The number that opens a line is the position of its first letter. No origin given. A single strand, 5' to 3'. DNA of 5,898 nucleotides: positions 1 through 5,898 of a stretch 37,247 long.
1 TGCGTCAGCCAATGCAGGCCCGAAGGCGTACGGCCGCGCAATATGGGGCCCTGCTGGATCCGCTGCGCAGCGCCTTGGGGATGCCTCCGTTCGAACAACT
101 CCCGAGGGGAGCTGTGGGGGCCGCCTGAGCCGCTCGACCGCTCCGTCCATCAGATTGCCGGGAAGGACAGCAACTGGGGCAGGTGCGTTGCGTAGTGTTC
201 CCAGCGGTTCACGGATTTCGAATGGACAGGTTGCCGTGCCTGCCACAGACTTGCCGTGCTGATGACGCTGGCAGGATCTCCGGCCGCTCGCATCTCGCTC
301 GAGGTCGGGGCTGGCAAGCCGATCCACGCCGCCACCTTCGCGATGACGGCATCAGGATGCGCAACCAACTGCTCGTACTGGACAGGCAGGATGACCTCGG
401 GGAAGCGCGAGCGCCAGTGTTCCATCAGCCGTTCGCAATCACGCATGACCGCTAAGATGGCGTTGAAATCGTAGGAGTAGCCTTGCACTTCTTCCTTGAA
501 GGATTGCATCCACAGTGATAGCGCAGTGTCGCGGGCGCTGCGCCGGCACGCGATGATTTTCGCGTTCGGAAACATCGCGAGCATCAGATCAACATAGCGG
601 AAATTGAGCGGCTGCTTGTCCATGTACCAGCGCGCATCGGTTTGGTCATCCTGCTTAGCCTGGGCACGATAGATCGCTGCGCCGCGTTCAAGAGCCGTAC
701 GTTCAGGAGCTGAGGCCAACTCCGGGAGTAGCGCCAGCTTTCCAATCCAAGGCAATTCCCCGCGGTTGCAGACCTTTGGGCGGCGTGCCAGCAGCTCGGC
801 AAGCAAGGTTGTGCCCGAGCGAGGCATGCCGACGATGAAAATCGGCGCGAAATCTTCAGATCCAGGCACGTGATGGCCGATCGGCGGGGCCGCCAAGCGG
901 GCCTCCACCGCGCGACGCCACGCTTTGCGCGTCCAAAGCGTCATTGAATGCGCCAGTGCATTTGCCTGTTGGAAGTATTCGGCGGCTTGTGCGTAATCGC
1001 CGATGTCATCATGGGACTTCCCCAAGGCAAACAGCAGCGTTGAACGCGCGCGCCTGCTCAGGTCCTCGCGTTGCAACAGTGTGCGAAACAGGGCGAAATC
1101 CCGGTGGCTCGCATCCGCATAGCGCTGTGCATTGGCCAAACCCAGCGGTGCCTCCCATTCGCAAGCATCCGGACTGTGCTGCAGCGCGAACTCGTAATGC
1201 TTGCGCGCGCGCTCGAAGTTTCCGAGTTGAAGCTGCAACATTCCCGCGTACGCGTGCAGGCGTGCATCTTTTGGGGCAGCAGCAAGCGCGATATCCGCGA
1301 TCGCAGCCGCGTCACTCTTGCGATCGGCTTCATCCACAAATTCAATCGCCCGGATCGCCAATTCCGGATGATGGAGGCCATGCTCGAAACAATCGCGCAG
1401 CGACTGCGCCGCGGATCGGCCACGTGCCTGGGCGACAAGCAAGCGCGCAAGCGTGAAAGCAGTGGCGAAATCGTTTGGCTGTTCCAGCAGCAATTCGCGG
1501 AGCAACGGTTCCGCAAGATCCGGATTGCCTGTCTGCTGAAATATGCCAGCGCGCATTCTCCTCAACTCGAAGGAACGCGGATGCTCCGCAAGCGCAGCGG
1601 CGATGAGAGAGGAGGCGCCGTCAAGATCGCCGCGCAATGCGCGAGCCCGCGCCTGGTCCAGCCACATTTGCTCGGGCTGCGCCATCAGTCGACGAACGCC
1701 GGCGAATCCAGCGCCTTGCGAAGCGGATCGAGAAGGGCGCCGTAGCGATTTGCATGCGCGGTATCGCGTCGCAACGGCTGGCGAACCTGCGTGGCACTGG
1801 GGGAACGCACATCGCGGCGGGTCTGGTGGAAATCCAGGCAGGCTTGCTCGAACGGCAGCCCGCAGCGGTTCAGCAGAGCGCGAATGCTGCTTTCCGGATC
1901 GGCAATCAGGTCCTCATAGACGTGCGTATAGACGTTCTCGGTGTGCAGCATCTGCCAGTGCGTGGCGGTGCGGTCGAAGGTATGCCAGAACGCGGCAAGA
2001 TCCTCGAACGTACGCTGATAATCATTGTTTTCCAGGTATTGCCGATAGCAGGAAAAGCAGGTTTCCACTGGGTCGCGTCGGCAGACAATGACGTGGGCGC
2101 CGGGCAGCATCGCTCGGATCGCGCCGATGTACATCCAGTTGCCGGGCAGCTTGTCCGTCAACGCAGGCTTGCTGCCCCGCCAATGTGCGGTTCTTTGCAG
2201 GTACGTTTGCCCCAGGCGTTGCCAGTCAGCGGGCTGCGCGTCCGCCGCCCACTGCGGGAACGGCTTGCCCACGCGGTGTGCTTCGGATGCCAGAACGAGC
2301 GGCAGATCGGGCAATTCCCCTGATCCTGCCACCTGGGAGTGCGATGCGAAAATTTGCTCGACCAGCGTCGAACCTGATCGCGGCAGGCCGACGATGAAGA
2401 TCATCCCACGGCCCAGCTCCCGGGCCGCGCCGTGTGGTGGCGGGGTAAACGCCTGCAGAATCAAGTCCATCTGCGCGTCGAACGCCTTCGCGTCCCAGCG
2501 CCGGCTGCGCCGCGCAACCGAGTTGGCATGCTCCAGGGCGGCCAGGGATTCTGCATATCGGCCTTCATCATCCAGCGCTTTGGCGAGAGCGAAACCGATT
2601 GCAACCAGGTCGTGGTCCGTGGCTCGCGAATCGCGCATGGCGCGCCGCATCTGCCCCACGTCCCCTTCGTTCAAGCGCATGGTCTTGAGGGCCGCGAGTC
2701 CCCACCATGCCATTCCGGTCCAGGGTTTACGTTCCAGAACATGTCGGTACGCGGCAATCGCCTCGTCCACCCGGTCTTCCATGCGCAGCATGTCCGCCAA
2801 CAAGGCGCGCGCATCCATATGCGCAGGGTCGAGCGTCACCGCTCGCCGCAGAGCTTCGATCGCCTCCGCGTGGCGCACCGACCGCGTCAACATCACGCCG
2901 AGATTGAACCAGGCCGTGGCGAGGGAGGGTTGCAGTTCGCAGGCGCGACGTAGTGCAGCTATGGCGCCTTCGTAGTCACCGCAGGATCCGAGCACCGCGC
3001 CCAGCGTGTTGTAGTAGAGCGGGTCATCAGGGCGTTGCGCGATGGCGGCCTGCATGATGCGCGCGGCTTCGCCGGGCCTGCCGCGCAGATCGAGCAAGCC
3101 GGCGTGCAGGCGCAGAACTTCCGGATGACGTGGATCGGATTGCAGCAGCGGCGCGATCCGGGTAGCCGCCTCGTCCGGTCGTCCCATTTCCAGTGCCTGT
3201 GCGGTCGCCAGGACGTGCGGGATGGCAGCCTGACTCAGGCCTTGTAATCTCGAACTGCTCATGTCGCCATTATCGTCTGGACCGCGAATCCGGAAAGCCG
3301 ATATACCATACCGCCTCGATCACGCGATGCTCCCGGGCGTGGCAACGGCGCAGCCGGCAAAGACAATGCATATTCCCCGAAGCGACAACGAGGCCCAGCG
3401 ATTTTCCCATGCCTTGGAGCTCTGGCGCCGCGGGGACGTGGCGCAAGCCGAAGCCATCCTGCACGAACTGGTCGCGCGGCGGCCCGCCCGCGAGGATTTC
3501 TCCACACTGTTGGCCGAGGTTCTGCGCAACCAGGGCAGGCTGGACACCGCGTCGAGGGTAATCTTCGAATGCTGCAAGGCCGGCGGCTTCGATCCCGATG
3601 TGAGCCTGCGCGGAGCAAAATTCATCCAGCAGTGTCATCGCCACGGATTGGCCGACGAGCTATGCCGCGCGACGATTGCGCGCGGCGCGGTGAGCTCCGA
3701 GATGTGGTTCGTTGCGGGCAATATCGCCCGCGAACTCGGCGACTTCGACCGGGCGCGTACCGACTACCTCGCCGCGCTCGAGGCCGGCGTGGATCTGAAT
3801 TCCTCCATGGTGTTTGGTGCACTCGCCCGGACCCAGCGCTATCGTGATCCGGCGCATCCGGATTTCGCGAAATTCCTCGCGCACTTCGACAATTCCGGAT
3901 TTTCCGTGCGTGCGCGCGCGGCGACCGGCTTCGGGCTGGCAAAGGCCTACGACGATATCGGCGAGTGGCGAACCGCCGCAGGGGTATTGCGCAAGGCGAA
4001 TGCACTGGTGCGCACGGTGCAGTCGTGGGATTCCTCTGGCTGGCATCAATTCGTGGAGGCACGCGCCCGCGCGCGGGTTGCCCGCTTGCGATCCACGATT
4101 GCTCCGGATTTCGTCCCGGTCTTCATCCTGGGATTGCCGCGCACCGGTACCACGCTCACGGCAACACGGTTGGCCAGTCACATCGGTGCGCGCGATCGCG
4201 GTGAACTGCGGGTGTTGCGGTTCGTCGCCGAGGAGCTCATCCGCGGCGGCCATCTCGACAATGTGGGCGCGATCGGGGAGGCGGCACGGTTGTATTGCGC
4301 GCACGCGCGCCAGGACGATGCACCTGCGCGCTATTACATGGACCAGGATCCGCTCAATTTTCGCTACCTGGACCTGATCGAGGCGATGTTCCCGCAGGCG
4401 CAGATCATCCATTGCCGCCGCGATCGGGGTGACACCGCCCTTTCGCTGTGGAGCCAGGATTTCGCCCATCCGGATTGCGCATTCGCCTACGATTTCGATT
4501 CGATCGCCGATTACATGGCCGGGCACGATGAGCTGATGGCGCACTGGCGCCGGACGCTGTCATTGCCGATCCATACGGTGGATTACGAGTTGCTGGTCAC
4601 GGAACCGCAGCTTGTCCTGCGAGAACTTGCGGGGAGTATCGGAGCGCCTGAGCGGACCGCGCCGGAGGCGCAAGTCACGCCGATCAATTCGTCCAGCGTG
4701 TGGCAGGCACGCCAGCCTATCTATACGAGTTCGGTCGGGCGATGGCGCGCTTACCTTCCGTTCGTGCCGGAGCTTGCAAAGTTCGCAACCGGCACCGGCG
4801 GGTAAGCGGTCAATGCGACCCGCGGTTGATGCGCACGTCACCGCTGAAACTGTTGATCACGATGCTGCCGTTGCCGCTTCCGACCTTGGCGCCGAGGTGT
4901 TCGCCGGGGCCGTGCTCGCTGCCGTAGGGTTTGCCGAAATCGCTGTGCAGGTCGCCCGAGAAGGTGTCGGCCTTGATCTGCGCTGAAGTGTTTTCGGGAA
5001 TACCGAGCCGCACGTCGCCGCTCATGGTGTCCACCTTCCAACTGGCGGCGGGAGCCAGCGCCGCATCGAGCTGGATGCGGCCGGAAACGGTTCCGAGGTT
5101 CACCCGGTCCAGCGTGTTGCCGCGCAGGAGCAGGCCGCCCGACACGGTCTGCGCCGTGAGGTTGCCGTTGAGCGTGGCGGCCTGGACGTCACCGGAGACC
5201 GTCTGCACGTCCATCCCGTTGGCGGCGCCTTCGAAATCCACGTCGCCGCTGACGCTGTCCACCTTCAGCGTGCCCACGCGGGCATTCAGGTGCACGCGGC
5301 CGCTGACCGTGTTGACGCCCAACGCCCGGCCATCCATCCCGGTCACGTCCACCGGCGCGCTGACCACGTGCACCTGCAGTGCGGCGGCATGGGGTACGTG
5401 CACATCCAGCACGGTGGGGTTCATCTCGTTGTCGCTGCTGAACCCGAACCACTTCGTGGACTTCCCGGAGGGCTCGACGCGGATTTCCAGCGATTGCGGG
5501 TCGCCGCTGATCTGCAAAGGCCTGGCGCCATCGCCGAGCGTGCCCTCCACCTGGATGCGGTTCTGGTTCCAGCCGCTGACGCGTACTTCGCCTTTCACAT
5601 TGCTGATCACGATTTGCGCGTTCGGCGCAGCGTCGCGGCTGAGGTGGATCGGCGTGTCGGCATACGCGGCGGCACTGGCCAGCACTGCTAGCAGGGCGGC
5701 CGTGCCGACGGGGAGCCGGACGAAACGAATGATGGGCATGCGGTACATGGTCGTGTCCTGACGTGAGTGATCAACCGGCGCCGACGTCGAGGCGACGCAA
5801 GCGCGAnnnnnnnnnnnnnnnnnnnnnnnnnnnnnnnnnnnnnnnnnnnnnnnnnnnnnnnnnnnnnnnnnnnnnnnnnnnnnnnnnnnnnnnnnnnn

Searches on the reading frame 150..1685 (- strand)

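Call 47: search_protein_families(library=pfam, proteins=[window:150-1685:-], max_evalue=0.00001)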
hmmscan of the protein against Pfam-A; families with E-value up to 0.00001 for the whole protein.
window:150-1685:- (511 aa): 11 families
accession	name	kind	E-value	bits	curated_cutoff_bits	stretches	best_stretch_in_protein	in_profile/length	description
PF13469.12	Sulfotransfer_3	-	1.7e-36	126.9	27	1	281-459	1-214/216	Sulfotransferase family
PF14559.12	TPR_19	-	4.9e-13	49.6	25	1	18-79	4-64/68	Tetratricopeptide repeat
PF00685.33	Sulfotransfer_1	-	9.9e-13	48.5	22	1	282-460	4-184/255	Sulfotransferase domain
PF07719.23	TPR_2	-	4.5e-12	45.5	27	0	217-244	3-30/34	Tetratricopeptide repeat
PF13428.12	TPR_14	-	6.9e-11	42.1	23.5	0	7-46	3-42/44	Tetratricopeptide repeat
PF00515.34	TPR_1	-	8.7e-09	35.3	27.8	0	143-173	3-33/34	Tetratricopeptide repeat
PF13432.12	TPR_16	-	1.4e-07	32.3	32.7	0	9-70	1-62/65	Tetratricopeptide repeat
PF13181.12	TPR_8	-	2.1e-07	31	25.7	0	217-242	3-28/34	Tetratricopeptide repeat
PF13371.12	TPR_9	-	2.8e-06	27.7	35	0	124-174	12-62/73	Tetratricopeptide repeat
PF13424.12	TPR_12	-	4e-06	27.4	30.1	0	212-241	42-71/77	Tetratricopeptide repeat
PF13176.12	TPR_7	-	4.2e-06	26.9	27.9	0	218-245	2-29/36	Tetratricopeptide repeat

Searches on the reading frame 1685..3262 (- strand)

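Call 47: search_protein_families(library=pfam, proteins=[window:1685-3262:-], max_evalue=0.00001)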
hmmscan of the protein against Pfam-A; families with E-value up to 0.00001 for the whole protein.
window:1685-3262:- (525 aa): 16 families
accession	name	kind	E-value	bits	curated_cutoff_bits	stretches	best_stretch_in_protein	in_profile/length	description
PF13469.12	Sulfotransfer_3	-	8.8e-40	137.7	27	1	288-472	2-215/216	Sulfotransferase family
PF13432.12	TPR_16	-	3.2e-19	69.5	32.7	3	95-147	11-63/65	Tetratricopeptide repeat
PF07719.23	TPR_2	-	2.3e-18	65.1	27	0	82-113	2-33/34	Tetratricopeptide repeat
PF13181.12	TPR_8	-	1.3e-17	62.8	25.7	0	115-148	1-34/34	Tetratricopeptide repeat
PF13414.12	TPR_11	-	2.6e-17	62.7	26.8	1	94-123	7-36/42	TPR repeat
PF14559.12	TPR_19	-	6.9e-17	62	25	2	23-86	1-64/68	Tetratricopeptide repeat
PF00515.34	TPR_1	-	1e-16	60.4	27.8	0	115-146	1-32/34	Tetratricopeptide repeat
PF13428.12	TPR_14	-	1e-16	60.2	23.5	0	86-122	6-42/44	Tetratricopeptide repeat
PF13431.12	TPR_17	-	7.8e-12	44.9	24.4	0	71-101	3-33/34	Tetratricopeptide repeat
PF00685.33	Sulfotransfer_1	-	2.1e-11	44.1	22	1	288-477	4-189/255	Sulfotransferase domain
PF23914.1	TPR_CcmH_CycH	-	1.6e-10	41.5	42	1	73-177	42-149/158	Cytochrome c-type biogenesis protein H TPR domain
PF13424.12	TPR_12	-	1.2e-09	38.7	30.1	0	84-145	6-75/77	Tetratricopeptide repeat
PF12895.13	ANAPC3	-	1.3e-08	35.4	27.2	0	94-173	2-80/82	Anaphase-promoting complex, cyclosome, subunit 3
PF13176.12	TPR_7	-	4.8e-08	32.9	27.9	0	117-148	1-34/36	Tetratricopeptide repeat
PF24575.1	TPR_Slam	-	1.6e-07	32.1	35.2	0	79-134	45-100/104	Surface lipoprotein assembly modifier, N-terminal TPR repeats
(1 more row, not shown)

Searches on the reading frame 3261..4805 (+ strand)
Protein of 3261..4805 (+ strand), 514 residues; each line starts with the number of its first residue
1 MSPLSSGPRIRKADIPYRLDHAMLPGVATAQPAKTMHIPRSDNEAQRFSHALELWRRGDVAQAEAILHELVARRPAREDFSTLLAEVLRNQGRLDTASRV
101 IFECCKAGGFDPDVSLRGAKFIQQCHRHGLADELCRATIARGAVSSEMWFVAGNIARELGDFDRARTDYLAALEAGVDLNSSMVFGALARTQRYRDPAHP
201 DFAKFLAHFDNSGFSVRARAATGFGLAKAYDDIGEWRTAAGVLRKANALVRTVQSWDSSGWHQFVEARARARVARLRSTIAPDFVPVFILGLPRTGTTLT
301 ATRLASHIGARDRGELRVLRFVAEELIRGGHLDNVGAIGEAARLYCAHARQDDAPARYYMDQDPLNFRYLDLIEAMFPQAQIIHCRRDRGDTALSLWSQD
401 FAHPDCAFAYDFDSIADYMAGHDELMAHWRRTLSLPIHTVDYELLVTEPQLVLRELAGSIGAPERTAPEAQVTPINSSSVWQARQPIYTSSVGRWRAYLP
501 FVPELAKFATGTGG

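Call 47: search_protein_families(library=pfam, proteins=[window:3261-4805:+], max_evalue=0.00001)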
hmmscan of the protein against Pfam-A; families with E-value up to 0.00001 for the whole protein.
window:3261-4805:+ (514 aa): 5 families
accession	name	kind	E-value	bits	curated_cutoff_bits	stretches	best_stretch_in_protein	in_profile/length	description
PF13469.12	Sulfotransfer_3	-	4.1e-27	96.3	27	1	286-463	1-213/216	Sulfotransferase family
PF13428.12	TPR_14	-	1.2e-09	38.3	23.5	0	51-86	8-43/44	Tetratricopeptide repeat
PF13432.12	TPR_16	-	2.2e-08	34.8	32.7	0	50-97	3-50/65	Tetratricopeptide repeat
PF07719.23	TPR_2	-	1.9e-06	28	27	0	148-174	3-29/34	Tetratricopeptide repeat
PF00685.33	Sulfotransfer_1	-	3.7e-06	27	22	1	287-463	4-182/255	Sulfotransferase domain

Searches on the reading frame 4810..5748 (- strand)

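Call 47: search_protein_families(library=pfam, proteins=[window:4810-5748:-], max_evalue=0.00001)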
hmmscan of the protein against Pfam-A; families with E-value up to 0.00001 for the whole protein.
window:4810-5748:- (312 aa): 1 family
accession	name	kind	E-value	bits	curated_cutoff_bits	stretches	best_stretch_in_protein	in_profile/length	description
PF13349.12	DUF4097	-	1.2e-21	77.6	22.9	1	45-307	3-246/247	Toastrack DUF4097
